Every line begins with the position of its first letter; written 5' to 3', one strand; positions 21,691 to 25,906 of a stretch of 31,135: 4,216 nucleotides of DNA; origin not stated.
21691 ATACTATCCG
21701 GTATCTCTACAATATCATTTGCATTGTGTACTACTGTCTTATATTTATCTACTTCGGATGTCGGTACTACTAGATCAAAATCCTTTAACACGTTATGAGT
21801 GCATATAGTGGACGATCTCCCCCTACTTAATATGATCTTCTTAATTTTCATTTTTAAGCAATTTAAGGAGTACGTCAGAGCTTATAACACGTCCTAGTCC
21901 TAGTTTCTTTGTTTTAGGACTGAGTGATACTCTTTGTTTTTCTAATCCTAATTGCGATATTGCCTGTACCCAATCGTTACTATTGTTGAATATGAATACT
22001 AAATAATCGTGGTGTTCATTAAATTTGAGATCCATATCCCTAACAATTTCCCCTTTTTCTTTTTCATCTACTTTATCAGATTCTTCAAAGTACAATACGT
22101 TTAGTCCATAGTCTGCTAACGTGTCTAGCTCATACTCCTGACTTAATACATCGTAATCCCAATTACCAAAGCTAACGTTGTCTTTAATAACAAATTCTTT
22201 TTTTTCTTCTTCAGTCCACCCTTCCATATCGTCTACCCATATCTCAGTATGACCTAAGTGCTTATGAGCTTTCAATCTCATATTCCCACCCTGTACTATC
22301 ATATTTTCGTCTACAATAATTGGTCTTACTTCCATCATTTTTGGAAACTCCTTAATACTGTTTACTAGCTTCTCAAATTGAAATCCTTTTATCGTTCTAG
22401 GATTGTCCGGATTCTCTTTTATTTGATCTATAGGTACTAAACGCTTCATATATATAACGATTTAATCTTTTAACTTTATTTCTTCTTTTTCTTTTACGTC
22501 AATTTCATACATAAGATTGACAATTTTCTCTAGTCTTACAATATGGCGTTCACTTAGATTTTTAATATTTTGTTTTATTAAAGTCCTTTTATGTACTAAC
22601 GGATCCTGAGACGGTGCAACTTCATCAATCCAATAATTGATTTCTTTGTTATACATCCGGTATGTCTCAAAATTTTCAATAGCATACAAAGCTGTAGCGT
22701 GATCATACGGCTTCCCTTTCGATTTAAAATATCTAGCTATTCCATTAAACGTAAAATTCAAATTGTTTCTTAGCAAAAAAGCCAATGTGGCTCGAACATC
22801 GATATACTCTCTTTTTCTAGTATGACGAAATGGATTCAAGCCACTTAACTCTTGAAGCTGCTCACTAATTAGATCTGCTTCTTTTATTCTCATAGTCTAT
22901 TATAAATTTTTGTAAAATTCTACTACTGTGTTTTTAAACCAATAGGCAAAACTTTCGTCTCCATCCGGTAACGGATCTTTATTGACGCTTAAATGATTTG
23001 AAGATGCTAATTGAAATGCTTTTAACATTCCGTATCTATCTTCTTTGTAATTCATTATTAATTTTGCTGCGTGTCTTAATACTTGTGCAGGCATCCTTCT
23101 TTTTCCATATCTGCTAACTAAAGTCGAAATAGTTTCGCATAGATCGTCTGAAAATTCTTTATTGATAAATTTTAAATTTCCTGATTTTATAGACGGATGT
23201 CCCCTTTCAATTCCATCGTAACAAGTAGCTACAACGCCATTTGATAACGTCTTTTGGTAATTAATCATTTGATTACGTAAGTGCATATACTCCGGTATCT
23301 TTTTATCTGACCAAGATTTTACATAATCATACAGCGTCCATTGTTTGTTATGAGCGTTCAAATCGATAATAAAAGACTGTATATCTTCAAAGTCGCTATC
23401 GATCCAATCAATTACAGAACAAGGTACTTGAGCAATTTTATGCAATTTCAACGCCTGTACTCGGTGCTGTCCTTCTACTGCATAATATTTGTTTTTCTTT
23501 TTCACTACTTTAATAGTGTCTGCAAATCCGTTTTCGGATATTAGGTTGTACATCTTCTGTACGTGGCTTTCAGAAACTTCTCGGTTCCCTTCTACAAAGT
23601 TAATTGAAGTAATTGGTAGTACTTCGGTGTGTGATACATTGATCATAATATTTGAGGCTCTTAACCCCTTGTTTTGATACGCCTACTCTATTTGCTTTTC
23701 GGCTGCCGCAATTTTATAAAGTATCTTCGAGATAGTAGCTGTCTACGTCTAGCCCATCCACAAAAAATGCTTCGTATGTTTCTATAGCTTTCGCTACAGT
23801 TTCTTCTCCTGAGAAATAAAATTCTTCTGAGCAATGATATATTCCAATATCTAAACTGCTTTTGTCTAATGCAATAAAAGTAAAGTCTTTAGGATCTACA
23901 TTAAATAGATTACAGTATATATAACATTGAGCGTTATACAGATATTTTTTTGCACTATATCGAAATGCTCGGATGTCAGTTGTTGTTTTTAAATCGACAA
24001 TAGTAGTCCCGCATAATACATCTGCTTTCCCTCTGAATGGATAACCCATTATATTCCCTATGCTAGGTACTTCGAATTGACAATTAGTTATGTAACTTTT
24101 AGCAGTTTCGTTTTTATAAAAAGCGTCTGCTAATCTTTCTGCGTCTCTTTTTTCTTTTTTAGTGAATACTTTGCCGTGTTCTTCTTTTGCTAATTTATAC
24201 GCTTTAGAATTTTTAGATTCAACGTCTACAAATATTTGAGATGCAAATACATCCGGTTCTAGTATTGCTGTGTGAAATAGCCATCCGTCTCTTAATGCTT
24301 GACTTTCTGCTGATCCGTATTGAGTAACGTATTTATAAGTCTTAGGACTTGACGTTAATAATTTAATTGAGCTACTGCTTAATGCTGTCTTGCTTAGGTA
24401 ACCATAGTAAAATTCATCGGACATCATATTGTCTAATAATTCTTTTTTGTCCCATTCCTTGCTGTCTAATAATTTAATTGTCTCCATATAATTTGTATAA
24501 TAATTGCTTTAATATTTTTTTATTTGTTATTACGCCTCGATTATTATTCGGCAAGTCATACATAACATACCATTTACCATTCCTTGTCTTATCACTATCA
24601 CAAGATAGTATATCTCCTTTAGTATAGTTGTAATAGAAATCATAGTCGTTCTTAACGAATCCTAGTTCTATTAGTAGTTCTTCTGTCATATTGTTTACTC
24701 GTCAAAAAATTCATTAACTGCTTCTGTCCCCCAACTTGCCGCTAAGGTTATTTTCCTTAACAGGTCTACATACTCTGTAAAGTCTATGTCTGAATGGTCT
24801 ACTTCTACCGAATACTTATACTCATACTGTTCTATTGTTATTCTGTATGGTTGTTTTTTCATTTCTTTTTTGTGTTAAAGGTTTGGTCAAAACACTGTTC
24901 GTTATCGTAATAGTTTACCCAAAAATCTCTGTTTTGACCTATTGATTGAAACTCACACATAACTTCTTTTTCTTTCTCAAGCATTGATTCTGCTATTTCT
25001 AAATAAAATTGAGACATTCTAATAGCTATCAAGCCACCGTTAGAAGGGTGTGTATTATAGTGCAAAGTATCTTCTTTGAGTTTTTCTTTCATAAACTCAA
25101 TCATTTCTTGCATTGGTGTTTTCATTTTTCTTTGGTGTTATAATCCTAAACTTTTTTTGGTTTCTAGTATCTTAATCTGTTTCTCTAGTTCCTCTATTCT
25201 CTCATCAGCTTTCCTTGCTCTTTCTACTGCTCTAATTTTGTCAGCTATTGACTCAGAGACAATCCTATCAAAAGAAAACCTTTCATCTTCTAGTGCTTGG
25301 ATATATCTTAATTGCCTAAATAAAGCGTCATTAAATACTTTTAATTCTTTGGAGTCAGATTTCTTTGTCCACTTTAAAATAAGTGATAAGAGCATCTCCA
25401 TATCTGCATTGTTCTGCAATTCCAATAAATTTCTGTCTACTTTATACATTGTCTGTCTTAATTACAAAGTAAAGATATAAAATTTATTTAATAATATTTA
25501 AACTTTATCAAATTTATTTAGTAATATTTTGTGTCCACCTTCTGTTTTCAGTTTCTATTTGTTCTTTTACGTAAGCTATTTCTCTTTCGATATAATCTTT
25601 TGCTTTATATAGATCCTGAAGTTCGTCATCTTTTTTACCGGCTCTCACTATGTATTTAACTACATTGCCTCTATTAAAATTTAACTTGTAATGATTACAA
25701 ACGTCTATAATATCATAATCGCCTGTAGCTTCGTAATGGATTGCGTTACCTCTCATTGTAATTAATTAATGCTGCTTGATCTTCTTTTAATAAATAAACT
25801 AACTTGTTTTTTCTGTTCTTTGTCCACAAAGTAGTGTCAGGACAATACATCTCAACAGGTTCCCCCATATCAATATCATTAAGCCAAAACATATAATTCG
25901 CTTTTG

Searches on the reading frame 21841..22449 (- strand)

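Call 30: search_protein_families(library=phrogs, proteins=[window:21841-22449:-], max_evalue=0.001)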
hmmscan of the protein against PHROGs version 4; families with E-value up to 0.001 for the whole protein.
window:21841-22449:- (202 aa): 12 families
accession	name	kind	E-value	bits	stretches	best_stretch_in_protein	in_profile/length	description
phrog_498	-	other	6.1e-25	88.8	1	4-126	37-160/633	DNA methyltransferase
phrog_620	-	DNA, RNA and nucleotide metabolism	3.2e-24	87.2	1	4-125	11-130/217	ParB-like partition protein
phrog_940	-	DNA, RNA and nucleotide metabolism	3.4e-21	76.9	1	5-140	9-145/388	nuclease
phrog_17622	-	unknown function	8e-20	72.2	1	9-191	20-208/222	-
phrog_8071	-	DNA, RNA and nucleotide metabolism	6.8e-17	62.8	1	5-131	10-133/389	ParB-like partition protein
phrog_15396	-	DNA, RNA and nucleotide metabolism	2.1e-12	48.4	1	5-140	7-140/258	ParB-like partition nuclease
phrog_9353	-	unknown function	1.6e-07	32.5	1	8-124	17-137/245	-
phrog_18056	-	DNA, RNA and nucleotide metabolism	3.5e-07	30.4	1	5-90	6-87/387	ParB-like partition nuclease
phrog_723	-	DNA, RNA and nucleotide metabolism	8.7e-06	26.7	1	5-103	16-116/223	ParB-like partition protein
phrog_930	-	DNA, RNA and nucleotide metabolism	1.5e-05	26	1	16-151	21-160/223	ParB-like partition protein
phrog_5475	-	unknown function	1.7e-05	24.8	1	2-95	3-85/458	-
phrog_26387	-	DNA, RNA and nucleotide metabolism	0.00058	20.3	1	4-144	12-154/252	ParB-like partition nuclease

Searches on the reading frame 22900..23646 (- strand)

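Call 29: search_protein_families(library=phrogs, proteins=[window:22900-23646:-], max_evalue=0.001)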
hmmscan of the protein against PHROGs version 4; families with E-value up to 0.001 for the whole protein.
window:22900-23646:- (248 aa): 11 families
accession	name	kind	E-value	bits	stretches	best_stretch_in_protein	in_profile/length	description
phrog_12305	-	DNA, RNA and nucleotide metabolism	4.2e-12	46.8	1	15-173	19-168/271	ParB-like partition protein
phrog_1033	-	DNA, RNA and nucleotide metabolism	1.2e-10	42.7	1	21-107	48-140/334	ParB-like partition protein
phrog_3264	-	DNA, RNA and nucleotide metabolism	2.2e-10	41.7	1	5-87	47-130/337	ParB-like partition protein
phrog_3951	-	unknown function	1.2e-08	35.8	1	6-136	17-147/301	-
phrog_4715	-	DNA, RNA and nucleotide metabolism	1.1e-07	31.7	1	24-110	166-250/630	ParB-like partition protein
phrog_498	-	other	3e-07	30.3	1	3-103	31-131/633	DNA methyltransferase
phrog_620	-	DNA, RNA and nucleotide metabolism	3.9e-07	31.4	1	5-100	7-98/217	ParB-like partition protein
phrog_940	-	DNA, RNA and nucleotide metabolism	1.5e-05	25.4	1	5-107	4-101/388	nuclease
phrog_26387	-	DNA, RNA and nucleotide metabolism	0.00012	22.6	1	8-92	11-97/252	ParB-like partition nuclease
phrog_6218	-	DNA, RNA and nucleotide metabolism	0.00015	22.1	1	29-94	27-94/506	ParB-like partition protein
phrog_8071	-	DNA, RNA and nucleotide metabolism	0.00077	19.8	1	1-85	1-83/389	ParB-like partition protein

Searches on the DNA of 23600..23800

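Call 52: search_rna_families(source=window, start=23600, end=23800, threshold=gathering, show_alignments=1)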
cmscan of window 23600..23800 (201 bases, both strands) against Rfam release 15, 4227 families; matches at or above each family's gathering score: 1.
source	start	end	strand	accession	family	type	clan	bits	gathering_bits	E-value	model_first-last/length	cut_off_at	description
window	23680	23712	-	RF02914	DUF805b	Cis-reg;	CL00115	40.3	35.6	1.8e-10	1-35/35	no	DUF805b RNA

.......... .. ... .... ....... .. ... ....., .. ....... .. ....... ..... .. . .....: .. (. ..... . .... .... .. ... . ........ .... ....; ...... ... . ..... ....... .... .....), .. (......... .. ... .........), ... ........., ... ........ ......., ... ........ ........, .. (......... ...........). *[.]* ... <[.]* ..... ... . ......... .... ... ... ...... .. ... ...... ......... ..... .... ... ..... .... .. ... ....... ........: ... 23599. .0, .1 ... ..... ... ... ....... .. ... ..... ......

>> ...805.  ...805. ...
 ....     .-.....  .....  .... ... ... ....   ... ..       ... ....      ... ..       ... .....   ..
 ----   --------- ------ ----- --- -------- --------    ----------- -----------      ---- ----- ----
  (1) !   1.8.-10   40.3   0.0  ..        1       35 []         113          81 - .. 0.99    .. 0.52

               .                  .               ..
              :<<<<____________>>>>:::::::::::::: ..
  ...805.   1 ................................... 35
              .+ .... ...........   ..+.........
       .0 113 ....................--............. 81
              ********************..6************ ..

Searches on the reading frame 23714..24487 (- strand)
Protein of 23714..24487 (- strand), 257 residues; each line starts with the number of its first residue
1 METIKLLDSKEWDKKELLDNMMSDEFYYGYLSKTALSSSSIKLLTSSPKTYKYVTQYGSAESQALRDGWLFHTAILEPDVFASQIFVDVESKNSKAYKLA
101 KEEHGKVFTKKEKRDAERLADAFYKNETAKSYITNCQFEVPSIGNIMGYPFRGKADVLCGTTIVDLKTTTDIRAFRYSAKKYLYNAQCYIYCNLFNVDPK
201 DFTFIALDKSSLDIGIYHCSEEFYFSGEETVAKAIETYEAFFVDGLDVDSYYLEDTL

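Call 29: search_protein_families(library=phrogs, proteins=[window:23714-24487:-], max_evalue=0.001)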
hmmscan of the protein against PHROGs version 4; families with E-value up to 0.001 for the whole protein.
window:23714-24487:- (257 aa): 3 families
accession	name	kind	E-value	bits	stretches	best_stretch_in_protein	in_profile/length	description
phrog_412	-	DNA, RNA and nucleotide metabolism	7.9e-35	121.9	1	14-239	136-382/440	exonuclease VIII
phrog_1227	-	DNA, RNA and nucleotide metabolism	3.7e-06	27.4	1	30-196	13-186/268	exonuclease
phrog_607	-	DNA, RNA and nucleotide metabolism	3.8e-06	26.4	0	162-240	770-849/883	exonuclease VII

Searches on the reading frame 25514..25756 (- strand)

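Call 29: search_protein_families(library=phrogs, proteins=[window:25514-25756:-], max_evalue=0.001)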
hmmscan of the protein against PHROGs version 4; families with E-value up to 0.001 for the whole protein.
window:25514-25756:- (80 aa): 22 families
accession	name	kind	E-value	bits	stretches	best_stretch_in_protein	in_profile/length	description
phrog_236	-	other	5.1e-18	66.9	1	7-71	246-313/431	nucleotide kinase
phrog_4897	-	other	1.2e-16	62.4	1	6-66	119-183/186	kinase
phrog_25460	-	unknown function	1.6e-16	61.4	1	11-65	88-142/144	-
phrog_1689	-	other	1.2e-12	49.3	1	7-69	172-241/243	nucleotide kinase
phrog_4472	-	other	1.4e-12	48.4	1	24-73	36-87/100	nucleotide kinase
phrog_4943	-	unknown function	3.8e-12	48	1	6-66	95-162/166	-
phrog_11324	-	other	1.3e-11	46.2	1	7-73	16-81/139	nucleotide kinase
phrog_5839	-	unknown function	7.4e-10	39.9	1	7-66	12-70/128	-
phrog_2781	-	unknown function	7.9e-10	40.2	1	16-70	199-251/253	-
phrog_1225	-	unknown function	3.6e-09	38.2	1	26-71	38-85/178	-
phrog_11450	-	unknown function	5.8e-09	36.4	1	4-62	328-387/394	-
phrog_2387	-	other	3.9e-07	31.4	1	7-65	10-73/147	nucleotide kinase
phrog_26005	-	unknown function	7.5e-07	29.9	1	14-66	257-309/310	-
phrog_13649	-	unknown function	1.9e-06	29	1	14-70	19-71/127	-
phrog_20651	-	unknown function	2.2e-06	28.4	1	19-74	149-208/214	-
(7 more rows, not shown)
